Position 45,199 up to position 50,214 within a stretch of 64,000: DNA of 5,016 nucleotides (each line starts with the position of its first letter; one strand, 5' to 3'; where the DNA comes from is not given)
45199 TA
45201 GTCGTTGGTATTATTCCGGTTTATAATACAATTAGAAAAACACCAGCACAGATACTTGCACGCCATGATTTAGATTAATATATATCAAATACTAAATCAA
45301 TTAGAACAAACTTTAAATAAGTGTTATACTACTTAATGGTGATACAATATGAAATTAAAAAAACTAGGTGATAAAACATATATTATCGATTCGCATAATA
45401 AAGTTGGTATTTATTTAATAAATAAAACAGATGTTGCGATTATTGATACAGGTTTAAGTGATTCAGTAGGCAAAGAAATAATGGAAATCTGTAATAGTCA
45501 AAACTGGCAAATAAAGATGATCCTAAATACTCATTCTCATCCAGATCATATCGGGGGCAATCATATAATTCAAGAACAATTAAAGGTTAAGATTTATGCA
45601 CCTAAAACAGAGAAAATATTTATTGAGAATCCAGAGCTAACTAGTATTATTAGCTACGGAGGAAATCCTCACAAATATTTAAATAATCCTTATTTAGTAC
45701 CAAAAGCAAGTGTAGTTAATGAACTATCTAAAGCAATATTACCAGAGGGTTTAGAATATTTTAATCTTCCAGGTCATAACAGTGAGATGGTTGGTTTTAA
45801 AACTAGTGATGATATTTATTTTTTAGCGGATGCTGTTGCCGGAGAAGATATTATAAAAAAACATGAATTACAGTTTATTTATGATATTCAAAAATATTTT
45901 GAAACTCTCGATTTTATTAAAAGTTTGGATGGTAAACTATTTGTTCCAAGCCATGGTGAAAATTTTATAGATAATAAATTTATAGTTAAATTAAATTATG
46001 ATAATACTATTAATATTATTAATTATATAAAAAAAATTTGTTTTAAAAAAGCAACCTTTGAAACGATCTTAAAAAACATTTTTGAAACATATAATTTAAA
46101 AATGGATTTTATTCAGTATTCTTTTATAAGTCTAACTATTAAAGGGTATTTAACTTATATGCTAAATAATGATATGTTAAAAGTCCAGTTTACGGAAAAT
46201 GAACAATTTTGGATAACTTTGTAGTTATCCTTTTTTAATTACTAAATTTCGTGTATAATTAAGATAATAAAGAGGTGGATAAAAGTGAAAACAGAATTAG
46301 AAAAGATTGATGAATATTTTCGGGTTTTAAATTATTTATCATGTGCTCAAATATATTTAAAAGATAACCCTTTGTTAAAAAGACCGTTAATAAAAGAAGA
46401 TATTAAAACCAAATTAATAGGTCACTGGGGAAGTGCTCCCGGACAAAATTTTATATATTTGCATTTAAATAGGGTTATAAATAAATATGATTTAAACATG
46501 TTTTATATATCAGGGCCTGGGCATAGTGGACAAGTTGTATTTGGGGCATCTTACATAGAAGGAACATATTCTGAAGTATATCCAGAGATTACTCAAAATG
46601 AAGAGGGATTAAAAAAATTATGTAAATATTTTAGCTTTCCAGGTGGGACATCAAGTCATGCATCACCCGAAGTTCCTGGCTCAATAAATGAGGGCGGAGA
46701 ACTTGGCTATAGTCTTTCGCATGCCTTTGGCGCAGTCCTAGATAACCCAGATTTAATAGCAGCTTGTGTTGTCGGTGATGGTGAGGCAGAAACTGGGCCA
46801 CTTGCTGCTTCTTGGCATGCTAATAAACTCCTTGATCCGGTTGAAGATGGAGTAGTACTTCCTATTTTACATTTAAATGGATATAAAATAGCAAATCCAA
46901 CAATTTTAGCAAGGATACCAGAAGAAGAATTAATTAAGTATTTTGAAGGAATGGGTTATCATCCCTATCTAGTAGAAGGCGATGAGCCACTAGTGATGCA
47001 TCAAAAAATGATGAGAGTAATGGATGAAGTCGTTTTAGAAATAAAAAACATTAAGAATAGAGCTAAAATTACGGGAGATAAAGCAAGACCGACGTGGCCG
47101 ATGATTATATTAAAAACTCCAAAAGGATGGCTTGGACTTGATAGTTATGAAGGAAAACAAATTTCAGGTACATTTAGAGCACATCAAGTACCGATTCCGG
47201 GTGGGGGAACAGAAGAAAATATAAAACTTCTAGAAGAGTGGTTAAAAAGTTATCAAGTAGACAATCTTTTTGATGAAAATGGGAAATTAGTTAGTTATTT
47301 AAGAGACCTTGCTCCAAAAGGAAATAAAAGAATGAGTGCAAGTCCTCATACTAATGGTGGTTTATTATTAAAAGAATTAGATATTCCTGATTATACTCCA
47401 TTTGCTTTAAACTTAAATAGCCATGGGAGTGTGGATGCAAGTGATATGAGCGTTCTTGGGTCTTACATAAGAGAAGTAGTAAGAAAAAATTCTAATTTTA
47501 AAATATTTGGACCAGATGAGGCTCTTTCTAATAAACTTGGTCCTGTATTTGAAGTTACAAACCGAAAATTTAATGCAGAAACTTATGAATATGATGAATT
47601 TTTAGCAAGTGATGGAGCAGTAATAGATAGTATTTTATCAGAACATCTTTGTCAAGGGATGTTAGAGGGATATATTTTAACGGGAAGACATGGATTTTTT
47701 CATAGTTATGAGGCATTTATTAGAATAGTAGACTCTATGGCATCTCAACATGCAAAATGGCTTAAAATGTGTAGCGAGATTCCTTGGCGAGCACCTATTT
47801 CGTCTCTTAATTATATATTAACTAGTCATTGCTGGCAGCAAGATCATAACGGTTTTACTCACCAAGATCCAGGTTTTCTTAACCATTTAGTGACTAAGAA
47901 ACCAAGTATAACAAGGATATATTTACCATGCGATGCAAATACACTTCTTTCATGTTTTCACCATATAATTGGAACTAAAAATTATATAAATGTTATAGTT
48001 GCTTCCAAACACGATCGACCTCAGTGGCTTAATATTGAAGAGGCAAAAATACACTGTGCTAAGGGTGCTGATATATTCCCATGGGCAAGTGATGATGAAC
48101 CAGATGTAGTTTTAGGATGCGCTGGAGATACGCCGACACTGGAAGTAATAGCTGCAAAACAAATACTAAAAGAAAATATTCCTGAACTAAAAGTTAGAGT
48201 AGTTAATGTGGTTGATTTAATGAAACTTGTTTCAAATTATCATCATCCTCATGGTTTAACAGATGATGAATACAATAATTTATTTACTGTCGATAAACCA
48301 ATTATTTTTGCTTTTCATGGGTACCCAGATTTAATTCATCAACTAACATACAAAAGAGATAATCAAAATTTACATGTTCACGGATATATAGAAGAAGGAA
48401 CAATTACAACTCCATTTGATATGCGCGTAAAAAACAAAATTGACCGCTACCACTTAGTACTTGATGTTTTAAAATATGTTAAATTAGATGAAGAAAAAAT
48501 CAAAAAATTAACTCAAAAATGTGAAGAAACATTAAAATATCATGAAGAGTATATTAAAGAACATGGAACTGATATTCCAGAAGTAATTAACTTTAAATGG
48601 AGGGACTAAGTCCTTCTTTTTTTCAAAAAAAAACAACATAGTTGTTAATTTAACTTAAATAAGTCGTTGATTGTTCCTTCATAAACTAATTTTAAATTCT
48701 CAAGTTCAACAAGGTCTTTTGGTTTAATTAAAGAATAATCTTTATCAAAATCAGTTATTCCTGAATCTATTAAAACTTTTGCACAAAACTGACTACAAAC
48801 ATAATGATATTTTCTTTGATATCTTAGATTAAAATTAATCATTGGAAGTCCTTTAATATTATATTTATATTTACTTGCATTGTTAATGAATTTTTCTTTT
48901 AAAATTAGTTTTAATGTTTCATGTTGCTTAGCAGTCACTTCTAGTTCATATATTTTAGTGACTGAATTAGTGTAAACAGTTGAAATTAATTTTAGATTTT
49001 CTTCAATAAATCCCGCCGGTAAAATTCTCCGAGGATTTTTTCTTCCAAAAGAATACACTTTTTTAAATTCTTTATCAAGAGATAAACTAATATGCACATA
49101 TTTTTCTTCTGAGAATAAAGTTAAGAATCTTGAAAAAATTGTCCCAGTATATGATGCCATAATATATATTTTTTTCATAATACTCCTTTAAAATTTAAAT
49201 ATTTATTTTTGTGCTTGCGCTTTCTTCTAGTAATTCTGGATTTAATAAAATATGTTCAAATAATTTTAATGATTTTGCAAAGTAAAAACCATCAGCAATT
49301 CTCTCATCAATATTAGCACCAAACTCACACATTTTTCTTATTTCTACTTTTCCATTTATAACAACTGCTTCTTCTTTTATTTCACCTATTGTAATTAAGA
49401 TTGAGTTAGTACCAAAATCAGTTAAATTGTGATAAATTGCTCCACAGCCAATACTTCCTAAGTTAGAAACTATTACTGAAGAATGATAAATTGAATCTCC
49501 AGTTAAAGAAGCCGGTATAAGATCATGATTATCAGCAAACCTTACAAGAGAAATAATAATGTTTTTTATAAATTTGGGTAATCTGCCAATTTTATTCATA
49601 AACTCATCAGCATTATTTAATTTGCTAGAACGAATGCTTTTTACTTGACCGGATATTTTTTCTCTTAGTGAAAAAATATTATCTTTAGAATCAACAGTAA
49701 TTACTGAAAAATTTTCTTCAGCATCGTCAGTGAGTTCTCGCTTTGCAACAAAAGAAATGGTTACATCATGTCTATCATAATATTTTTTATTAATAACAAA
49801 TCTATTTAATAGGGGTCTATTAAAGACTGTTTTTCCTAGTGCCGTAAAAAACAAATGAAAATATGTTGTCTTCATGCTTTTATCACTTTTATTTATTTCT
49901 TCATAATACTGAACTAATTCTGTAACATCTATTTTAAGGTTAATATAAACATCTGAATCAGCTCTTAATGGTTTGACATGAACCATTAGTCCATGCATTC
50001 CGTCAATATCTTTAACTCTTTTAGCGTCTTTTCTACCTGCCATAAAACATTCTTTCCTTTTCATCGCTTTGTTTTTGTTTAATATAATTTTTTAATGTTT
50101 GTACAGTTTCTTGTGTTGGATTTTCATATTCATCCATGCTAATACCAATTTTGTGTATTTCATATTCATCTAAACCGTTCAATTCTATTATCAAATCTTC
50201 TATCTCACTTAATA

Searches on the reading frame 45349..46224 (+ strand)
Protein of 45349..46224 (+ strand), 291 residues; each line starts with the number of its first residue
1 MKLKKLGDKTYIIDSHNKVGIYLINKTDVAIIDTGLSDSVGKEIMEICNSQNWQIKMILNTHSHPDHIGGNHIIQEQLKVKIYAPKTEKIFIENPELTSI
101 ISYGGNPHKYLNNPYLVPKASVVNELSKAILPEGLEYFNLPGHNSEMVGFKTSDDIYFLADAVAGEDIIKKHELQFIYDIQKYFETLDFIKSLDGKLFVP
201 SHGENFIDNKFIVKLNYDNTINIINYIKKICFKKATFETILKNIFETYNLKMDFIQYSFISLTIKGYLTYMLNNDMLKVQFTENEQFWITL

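Call 24: search_protein_families(library=pfam, proteins=[window:45349-46224:+])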
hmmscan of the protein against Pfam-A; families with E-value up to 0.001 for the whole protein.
window:45349-46224:+ (291 aa): 1 family
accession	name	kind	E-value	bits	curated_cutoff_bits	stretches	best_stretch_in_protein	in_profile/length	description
PF00753.33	Lactamase_B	-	3e-18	66.9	22.7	1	21-202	8-196/196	Metallo-beta-lactamase superfamily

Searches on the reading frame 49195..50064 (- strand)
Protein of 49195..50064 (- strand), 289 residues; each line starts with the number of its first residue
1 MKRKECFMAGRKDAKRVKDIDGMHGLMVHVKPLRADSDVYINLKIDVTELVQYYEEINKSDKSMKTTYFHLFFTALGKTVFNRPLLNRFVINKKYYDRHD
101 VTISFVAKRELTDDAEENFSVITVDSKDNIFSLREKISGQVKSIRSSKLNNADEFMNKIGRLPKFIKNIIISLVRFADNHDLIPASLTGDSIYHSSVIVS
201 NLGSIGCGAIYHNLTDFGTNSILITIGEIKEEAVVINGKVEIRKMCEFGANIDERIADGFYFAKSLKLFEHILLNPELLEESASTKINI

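Call 24: search_protein_families(library=pfam, proteins=[window:49195-50064:-])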
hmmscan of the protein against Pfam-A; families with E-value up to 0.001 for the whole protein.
window:49195-50064:- (289 aa): 1 family
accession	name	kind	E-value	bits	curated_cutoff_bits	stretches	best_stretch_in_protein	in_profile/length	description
PF00198.28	2-oxoacid_dh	-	3.9e-16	59.6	23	2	187-279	140-230/232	2-oxoacid dehydrogenases acyltransferase (catalytic domain)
